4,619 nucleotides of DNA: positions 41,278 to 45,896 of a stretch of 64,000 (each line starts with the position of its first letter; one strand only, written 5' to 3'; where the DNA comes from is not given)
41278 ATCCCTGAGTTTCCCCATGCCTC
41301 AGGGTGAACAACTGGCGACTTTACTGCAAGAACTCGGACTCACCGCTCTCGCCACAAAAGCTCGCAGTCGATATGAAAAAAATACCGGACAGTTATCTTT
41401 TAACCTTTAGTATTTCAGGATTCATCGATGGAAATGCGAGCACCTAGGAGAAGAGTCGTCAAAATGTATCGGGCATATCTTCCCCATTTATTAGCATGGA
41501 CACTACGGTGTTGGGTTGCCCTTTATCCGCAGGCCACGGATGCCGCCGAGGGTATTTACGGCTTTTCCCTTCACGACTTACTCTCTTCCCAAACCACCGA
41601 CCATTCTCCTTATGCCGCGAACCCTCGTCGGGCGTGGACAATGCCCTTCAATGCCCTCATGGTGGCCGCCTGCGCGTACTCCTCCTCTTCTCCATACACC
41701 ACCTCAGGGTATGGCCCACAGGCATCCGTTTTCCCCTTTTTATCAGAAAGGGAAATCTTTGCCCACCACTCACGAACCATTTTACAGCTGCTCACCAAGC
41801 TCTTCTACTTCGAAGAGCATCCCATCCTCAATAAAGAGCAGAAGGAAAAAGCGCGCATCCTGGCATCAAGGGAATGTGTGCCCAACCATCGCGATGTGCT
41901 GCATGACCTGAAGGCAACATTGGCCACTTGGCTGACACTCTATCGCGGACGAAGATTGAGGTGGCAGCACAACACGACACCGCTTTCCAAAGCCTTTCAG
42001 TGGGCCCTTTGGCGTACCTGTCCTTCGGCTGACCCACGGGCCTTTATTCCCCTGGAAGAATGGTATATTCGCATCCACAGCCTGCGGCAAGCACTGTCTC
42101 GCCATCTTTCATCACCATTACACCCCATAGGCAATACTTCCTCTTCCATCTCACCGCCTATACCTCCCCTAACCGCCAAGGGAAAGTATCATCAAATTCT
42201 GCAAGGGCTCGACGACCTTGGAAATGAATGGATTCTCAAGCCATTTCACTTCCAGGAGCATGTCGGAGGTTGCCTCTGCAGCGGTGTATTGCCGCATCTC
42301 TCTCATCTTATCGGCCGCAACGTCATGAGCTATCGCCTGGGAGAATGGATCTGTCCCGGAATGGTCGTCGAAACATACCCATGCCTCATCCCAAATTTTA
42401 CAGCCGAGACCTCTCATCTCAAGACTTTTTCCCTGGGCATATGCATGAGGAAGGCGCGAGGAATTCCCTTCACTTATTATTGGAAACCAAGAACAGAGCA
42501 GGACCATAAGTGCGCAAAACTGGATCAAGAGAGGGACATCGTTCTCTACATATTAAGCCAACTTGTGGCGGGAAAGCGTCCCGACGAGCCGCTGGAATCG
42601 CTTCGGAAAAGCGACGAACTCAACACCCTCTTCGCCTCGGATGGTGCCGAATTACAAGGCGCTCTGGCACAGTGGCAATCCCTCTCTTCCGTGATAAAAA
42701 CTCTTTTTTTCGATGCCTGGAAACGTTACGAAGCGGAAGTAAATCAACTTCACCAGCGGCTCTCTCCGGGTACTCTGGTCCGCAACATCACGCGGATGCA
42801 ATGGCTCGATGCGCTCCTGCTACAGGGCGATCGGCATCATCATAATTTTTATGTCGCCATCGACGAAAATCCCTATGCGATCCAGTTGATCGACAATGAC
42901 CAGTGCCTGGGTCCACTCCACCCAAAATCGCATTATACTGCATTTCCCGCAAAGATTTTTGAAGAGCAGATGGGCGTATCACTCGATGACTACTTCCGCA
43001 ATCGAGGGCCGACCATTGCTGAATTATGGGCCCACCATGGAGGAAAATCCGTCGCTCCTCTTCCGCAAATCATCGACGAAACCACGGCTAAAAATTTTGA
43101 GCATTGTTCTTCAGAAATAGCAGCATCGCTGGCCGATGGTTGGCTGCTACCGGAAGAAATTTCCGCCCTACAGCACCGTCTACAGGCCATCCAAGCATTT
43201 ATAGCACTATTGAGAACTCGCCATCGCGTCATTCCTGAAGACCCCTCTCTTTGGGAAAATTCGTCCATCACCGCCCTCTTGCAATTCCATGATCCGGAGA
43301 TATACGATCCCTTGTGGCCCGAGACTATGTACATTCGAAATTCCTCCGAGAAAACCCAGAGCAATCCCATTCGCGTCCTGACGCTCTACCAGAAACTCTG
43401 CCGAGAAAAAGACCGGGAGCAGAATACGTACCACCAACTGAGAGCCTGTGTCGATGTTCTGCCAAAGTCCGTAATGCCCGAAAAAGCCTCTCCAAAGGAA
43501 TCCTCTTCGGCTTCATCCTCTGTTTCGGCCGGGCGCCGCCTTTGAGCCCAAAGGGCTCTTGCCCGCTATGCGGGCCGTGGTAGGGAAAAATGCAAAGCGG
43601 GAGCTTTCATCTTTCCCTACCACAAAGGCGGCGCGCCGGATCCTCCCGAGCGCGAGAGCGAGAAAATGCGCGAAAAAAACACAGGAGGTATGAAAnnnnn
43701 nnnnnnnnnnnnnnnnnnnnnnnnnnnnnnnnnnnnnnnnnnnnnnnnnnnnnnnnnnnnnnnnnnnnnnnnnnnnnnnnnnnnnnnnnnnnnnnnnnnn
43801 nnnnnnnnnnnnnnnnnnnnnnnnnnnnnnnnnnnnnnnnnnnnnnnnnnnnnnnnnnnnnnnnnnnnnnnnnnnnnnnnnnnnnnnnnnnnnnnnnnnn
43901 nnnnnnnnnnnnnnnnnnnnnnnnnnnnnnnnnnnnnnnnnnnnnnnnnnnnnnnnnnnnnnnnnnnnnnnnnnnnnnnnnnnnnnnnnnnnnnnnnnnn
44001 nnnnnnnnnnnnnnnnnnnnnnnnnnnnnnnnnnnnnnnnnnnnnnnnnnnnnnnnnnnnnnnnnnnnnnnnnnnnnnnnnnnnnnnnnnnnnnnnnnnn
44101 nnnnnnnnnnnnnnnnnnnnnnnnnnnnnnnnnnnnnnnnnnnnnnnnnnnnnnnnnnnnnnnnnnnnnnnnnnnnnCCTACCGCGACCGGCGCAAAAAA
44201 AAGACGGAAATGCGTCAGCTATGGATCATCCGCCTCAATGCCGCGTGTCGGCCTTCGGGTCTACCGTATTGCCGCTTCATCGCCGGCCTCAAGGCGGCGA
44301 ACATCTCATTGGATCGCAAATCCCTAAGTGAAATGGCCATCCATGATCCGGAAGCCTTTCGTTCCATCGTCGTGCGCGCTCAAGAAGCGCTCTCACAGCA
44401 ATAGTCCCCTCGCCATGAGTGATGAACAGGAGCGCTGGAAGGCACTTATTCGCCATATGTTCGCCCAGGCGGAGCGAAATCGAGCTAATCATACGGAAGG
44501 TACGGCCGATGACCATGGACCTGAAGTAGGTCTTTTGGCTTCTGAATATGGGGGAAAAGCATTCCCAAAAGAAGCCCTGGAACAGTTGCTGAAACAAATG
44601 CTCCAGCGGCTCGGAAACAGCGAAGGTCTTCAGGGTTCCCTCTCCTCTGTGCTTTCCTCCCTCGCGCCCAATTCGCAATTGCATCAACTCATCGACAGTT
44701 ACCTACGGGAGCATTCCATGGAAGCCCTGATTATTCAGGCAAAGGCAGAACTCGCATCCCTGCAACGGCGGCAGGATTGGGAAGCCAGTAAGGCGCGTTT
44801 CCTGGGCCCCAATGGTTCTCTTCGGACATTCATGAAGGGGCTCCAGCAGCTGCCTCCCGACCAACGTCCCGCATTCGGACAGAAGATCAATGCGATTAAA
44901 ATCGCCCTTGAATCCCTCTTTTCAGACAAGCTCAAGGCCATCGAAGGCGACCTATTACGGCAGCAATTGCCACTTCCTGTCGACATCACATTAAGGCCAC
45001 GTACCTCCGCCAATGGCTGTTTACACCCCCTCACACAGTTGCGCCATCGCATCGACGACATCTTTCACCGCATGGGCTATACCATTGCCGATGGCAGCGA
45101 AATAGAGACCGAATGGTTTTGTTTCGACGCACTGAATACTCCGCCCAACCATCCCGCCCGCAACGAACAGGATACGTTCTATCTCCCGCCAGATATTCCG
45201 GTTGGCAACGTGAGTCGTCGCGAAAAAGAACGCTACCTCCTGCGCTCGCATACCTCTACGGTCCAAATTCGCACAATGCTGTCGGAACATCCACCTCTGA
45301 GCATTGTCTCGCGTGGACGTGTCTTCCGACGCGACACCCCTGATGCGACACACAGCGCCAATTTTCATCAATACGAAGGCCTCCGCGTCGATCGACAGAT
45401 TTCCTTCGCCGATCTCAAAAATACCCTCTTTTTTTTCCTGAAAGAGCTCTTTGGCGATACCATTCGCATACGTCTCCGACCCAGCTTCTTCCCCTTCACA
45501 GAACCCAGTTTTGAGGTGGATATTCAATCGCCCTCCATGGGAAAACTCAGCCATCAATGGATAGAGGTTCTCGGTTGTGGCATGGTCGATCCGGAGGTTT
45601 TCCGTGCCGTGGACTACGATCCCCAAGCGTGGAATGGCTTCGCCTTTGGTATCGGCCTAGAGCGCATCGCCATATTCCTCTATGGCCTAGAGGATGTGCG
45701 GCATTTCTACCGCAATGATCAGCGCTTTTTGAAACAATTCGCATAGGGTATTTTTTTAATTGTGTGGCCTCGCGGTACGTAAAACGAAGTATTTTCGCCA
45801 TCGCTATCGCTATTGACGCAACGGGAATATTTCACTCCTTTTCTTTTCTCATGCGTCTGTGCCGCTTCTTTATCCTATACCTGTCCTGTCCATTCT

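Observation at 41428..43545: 705-aa protein with a PI3/PI4-kinase-type catalytic loop (GDRHHHN ... IDND)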

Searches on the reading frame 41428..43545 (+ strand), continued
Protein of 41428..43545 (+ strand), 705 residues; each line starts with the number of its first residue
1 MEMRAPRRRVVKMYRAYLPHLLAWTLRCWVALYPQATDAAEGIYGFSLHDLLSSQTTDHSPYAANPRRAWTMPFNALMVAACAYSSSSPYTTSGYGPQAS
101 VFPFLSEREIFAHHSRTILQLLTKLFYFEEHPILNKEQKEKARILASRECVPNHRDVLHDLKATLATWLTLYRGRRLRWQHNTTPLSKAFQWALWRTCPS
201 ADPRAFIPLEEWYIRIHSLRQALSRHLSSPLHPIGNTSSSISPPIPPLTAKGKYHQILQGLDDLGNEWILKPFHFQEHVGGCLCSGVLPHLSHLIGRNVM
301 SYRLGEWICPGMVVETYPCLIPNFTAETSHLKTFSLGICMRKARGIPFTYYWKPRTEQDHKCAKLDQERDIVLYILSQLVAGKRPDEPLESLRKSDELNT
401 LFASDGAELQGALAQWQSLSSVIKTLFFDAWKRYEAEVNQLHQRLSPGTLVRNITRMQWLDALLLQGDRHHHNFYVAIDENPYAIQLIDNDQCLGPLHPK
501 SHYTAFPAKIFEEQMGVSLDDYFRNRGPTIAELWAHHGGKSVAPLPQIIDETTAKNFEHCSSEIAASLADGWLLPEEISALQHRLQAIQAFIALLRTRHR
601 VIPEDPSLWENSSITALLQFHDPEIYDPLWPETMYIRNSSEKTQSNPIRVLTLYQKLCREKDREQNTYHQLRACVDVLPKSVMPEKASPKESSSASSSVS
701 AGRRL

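Call 69: find_encoding_contigs(protein=P0016, flank=10000, max_places=1)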
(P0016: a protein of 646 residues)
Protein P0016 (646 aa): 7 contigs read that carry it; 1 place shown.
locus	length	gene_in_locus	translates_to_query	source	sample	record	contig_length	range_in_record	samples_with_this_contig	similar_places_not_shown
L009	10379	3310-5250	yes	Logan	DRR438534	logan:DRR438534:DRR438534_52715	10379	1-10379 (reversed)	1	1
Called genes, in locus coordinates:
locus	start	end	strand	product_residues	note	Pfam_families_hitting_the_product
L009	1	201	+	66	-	?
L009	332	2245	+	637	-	-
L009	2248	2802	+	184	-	-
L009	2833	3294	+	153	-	PF05932:CesT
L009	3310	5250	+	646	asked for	-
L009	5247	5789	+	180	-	-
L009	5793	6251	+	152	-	PF05932:CesT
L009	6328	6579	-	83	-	PF09392:T3SS_needle_F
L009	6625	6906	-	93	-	-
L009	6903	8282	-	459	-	PF16697:Yop-YscD_cpl, PF00498:FHA (weak), PF23893:Y4YQ_C (weak)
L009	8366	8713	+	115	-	PF01740:STAS, PF13466:STAS_2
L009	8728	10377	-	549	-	?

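Call 85: search_protein_families(library=pfam, proteins=[L004:8579-9121:+, L008:5238-5777:+, L009:5247-5789:+], max_evalue=0.001)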
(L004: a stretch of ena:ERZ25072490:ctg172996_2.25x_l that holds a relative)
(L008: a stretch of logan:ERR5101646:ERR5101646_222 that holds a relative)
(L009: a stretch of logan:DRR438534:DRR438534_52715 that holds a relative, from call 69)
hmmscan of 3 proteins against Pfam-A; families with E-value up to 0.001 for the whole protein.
L004:8579-9121:+ (180 aa): 0 families

L008:5238-5777:+ (179 aa): 0 families

L009:5247-5789:+ (180 aa): 0 families

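Call 86: fold_search(model_id=the predicted structure, library=viral)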
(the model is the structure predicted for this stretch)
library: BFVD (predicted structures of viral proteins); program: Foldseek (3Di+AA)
matches with E <= 10: 167; with E <= 0.001: 3
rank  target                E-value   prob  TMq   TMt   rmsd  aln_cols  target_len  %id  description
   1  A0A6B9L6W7            5.0e-04  1.00  0.19  0.11  17.9       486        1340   13  ADP-ribosyltransferase [Mycobacterium phage Onyinye]
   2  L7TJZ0                5.9e-04  0.99  0.14  0.19  19.0       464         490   11  PI3K/PI4K catalytic domain-containing protein [Halorubrum sodomense tailed virus 2]
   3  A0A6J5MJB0            9.7e-04  1.00  0.18  0.21  17.8       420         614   11  Phosphatidylinositol 3-/4-kinase, catalytic domain containing protein [uncultured Caudovirales phage]
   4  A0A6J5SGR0            1.8e-03  0.99  0.15  0.11  20.5       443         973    9  Uncharacterized protein [uncultured Caudovirales phage]
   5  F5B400                4.0e-03  0.82  0.18  0.16  27.3       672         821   11  (no name in the UniProt tables at hand)
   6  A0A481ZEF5            4.2e-03  0.98  0.18  0.29  22.5       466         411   10  Putative serine/threonine protein kinase [Pithovirus LCPAC404]
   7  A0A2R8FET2            5.0e-03  0.99  0.15  0.39  18.4       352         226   11  Serine/Threonine protein kinase [Cedratvirus Zaza IHUMI]
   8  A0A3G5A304            5.0e-03  0.91  0.14  0.24  22.5       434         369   10  Aminoglycoside phosphotransferase domain-containing protein [Harvfovirus sp.]
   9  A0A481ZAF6            7.5e-03  0.95  0.16  0.30  19.4       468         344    9  Putative serine/threonine protein kinase [Pithovirus LCPAC304]
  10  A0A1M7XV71            1.1e-02  0.95  0.16  0.24  17.2       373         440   10  CAMK family protein kinase [Cedratvirus A11]
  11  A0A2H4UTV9            1.1e-02  0.87  0.18  0.26  27.3       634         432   10  Serine/threonine protein kinase [Bodo saltans virus]
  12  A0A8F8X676            1.1e-02  0.85  0.17  0.27  18.2       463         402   11  (no name in the UniProt tables at hand)
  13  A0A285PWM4            1.2e-02  0.99  0.14  0.46  13.9       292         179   12  non-specific serine/threonine protein kinase [Cedratvirus lausannensis]
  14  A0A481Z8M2            1.5e-02  0.84  0.21  0.17  18.4       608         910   11  Phosphatidylinositol 3- and 4-kinase [Pithovirus LCPAC304]
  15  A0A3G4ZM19            1.7e-02  0.82  0.16  0.18  18.6       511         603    9  Serine/threonine protein kinase [Terrestrivirus sp.]
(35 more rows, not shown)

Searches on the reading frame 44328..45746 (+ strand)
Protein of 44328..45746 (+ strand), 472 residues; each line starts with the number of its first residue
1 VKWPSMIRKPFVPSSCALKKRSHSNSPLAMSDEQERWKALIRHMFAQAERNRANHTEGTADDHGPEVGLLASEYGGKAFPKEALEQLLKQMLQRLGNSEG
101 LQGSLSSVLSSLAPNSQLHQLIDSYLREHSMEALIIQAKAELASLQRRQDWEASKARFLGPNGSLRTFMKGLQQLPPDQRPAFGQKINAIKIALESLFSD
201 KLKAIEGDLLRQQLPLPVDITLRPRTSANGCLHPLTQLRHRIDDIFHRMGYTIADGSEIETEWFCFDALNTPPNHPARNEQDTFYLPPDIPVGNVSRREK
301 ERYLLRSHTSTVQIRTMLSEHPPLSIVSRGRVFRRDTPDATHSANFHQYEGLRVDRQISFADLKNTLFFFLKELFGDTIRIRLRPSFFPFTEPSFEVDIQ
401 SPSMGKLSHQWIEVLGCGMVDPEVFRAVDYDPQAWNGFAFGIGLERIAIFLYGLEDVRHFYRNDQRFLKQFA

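Call 4: search_protein_families(library=pfam, proteins=[window:44328-45746:+], max_evalue=0.1)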
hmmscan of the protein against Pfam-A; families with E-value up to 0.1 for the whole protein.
window:44328-45746:+ (472 aa): 2 families
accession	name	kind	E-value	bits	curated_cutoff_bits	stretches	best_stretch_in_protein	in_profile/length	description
PF01409.25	tRNA-synt_2d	-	3.4e-92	308.8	19.8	1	218-471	2-246/246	tRNA synthetases class II core domain (F)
PF02912.23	Phe_tRNA-synt_N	-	1.6e-15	57.2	22.3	1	149-213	4-68/69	Aminoacyl tRNA synthetase class II, N-terminal domain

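Call 74: find_homologous_proteins(query=window:44418-45746:+, max_evalue=1e-40)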
Query window:44418-45746:+ (442 aa): 7999 proteins with E <= 1e-40 among 8000 candidates; the best 120 are listed.
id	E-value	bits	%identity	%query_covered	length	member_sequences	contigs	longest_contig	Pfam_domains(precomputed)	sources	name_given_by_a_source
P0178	6.4e-256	867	87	100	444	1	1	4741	PF01409.26,PF02912.24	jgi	jgi:phenylalanyl-tRNA synthetase alpha chain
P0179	5.7e-213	726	70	100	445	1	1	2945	PF01409.26,PF02912.24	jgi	jgi:phenylalanyl-tRNA synthetase alpha chain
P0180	7.6e-206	702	70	100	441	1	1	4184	PF01409.26,PF02912.24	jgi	jgi:phenylalanyl-tRNA synthetase alpha chain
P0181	3.7e-186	637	64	100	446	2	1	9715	PF01409.26,PF02912.24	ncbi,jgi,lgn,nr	ncbi:MAG: phenylalanine--tRNA ligase subunit alpha [Puniceicoccales bacterium]|jgi:phenylalanyl-tRNA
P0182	1.1e-134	468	58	78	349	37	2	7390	PF01409.26,PF02912.24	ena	-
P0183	1.5e-133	464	57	78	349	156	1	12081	PF01409.26,PF02912.24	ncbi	-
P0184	4.1e-133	463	58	78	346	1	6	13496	PF01409.26,PF02912.24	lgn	-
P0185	4.8e-132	459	56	78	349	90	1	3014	PF01409.26,PF02912.24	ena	-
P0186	8.4e-132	458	57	77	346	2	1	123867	PF01409.26,PF02912.24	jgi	-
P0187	1.6e-131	457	56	78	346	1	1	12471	PF01409.26,PF02912.24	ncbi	-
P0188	3.0e-131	456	57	78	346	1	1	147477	PF01409.26,PF02912.24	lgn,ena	-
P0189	5.1e-131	456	56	78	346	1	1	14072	PF01409.26,PF02912.24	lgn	-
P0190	5.8e-131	456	56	78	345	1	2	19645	PF01409.26,PF02912.24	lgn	-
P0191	1.8e-130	454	55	79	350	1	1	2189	PF01409.26,PF02912.24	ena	-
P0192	2.0e-130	454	55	79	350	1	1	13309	PF01409.26,PF02912.24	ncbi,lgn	-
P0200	1.9e-129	451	55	78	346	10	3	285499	PF01409.26,PF02912.24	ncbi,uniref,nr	ncbi:phenylalanine--tRNA ligase subunit alpha [Cerasicoccus arenae]|uniref:Phenylalanine--tRNA ligas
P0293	1.3e-125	438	57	77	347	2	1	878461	PF01409.26,PF02912.24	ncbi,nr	ncbi:MAG: phenylalanine--tRNA ligase subunit alpha [Verrucomicrobiota bacterium]|nr:MAG: phenylalani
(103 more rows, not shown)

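Call 75: find_encoding_contigs(protein=P0200, flank=7000, max_places=1)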
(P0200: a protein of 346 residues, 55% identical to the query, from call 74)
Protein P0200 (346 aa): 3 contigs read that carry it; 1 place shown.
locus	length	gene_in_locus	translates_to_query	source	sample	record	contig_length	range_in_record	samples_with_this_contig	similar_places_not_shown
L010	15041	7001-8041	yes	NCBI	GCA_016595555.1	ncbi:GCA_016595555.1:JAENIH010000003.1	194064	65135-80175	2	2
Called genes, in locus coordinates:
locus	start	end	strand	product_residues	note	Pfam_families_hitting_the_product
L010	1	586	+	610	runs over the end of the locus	PF19576:Acyltransf_2, PF01553:Acyltransferase (weak), PF13444:Acetyltransf_5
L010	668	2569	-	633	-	PF07719:TPR_2 (faint), PF14561:TPR_20 (faint), PF23914:TPR_CcmH_CycH (faint), PF14559:TPR_19 (weak), PF13428:TPR_14 (weak), PF13432:TPR_16, PF24575:TPR_Slam (weak), PF14559:TPR_19, +6 more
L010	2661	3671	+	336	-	-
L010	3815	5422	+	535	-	PF00389:2-Hacid_dh, PF02826:2-Hacid_dh_C, PF19304:PGDH_inter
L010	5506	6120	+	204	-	PF02660:G3P_acyltransf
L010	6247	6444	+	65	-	PF01632:Ribosomal_L35p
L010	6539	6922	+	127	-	PF00453:Ribosomal_L20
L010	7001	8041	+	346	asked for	PF02912:Phe_tRNA-synt_N, PF01409:tRNA-synt_2d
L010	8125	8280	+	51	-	PF13366:PDDEXK_3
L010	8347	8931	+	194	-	PF13472:Lipase_GDSL_2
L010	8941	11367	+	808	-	PF01588:tRNA_bind, PF03483:B3_4, PF03484:B5, PF17759:tRNA_synthFbeta, PF03147:FDX-ACB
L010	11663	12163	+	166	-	PF05974:DUF892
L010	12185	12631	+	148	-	PF09537:DUF2383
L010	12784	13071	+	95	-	PF02686:GatC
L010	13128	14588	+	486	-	PF01425:Amidase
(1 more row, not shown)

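Call 76: find_encoding_contigs(protein=P0293, flank=7000, max_places=1)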
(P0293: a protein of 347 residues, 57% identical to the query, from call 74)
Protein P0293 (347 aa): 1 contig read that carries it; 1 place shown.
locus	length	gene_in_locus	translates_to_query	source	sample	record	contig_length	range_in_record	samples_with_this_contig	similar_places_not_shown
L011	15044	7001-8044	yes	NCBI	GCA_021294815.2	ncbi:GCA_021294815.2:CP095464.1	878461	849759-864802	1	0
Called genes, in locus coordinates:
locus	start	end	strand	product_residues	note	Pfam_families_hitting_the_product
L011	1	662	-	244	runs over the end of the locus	PF20260:PUA_4 (weak), PF04452:Methyltrans_RNA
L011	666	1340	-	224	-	PF07719:TPR_2 (faint), PF08239:SH3_3 (weak)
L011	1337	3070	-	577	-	PF13584:BatD (weak)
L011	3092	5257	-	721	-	-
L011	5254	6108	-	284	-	PF00092:VWA, PF13519:VWA_2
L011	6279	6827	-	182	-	-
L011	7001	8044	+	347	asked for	PF02912:Phe_tRNA-synt_N, PF01409:tRNA-synt_2d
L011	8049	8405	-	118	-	-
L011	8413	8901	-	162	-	PF05932:CesT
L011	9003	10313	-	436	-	-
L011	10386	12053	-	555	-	PF13145:Rotamase_2 (faint)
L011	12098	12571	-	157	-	-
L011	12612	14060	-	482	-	PF02446:Glyco_hydro_77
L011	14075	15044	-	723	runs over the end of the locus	PF01225:Mur_ligase, PF08245:Mur_ligase_M (weak), PF02875:Mur_ligase_C (weak), PF01565:FAD_binding_4, PF02873:MurB_C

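Call 77: find_encoding_contigs(protein=P0186, flank=7000, max_places=1)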
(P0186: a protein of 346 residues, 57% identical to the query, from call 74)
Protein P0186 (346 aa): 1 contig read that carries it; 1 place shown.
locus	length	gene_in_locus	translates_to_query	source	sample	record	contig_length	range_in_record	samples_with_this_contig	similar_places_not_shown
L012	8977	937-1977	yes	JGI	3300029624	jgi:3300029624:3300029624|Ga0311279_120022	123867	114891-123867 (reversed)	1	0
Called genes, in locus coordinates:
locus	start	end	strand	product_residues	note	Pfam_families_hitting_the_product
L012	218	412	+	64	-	PF01632:Ribosomal_L35p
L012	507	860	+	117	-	PF00453:Ribosomal_L20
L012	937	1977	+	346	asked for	PF02912:Phe_tRNA-synt_N, PF01409:tRNA-synt_2d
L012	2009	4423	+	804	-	PF01588:tRNA_bind, PF03483:B3_4, PF03484:B5, PF17759:tRNA_synthFbeta, PF03147:FDX-ACB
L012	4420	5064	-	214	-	PF02190:LON_substr_bdg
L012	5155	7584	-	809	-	PF02321:OEP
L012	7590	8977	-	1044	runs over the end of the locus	PF00873:ACR_tran, PF03176:MMPL (faint)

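Call 85: search_protein_families(library=pfam, proteins=[L011:9003-10313:-], max_evalue=0.001)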
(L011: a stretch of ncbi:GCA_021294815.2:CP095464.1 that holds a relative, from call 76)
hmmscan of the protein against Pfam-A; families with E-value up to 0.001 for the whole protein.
L011:9003-10313:- (436 aa): 0 families
